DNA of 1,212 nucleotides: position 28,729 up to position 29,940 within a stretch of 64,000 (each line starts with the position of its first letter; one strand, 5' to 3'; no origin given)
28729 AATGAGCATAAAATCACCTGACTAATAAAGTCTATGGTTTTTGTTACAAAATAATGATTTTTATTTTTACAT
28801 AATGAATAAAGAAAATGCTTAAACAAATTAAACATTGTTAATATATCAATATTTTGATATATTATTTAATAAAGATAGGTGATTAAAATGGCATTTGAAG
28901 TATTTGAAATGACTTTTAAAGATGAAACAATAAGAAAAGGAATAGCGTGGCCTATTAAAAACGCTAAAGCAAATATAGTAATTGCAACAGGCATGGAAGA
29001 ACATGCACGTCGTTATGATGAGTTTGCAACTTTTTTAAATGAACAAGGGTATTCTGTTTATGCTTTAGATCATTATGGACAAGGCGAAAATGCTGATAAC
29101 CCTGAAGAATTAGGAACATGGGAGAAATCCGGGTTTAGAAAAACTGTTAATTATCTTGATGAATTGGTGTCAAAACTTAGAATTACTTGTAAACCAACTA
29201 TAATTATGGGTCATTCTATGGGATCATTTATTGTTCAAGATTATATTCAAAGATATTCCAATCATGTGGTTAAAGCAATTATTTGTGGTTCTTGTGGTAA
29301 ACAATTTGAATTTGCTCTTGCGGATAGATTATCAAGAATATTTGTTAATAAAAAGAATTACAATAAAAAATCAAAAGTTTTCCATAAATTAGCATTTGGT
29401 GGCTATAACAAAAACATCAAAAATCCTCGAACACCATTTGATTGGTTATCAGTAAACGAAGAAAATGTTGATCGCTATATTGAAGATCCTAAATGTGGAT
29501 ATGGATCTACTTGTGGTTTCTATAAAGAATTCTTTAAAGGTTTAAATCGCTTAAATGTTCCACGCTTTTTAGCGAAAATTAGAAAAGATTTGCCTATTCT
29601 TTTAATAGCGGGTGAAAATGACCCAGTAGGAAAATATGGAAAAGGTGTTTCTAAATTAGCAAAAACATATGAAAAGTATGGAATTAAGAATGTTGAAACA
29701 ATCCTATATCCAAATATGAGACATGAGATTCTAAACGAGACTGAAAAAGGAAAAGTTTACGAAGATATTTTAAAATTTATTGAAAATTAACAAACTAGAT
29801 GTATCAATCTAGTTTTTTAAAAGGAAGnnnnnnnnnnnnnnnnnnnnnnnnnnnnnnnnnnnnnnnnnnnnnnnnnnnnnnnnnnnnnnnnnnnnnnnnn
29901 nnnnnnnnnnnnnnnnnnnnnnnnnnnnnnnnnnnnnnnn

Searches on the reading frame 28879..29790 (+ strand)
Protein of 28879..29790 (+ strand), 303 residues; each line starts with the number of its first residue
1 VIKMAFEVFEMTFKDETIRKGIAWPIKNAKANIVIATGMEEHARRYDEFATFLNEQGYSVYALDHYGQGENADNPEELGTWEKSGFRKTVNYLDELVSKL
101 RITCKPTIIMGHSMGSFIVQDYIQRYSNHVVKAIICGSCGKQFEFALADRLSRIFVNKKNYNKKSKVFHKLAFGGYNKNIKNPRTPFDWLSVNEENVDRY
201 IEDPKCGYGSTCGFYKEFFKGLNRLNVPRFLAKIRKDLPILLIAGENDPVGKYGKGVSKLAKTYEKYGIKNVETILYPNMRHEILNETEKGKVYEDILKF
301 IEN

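Call 37: search_protein_families(library=pfam, proteins=[window:28879-29790:+], max_evalue=0.001)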
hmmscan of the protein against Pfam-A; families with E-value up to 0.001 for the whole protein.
window:28879-29790:+ (303 aa): 6 families
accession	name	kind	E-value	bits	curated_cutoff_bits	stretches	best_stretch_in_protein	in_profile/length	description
PF12146.15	Hydrolase_4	-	1.9e-41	142.4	27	1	28-289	2-239/239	Serine aminopeptidase, S33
PF00561.26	Abhydrolase_1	-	8.3e-14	52.3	25.8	1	34-284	4-240/245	alpha/beta hydrolase fold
PF12697.13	Abhydrolase_6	-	1.1e-07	33.2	26.3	1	48-256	19-178/217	Alpha/beta hydrolase family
PF00326.27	Peptidase_S9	-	3.4e-07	30.4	22.6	1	232-302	139-207/213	Prolyl oligopeptidase family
PF10230.15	LIDHydrolase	-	1.5e-06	28.6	27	1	46-133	18-113/262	Lipid-droplet associated hydrolase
PF02230.22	Abhydrolase_2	-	0.0002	21.7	23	0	231-287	150-204/217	Phospholipase/Carboxylesterase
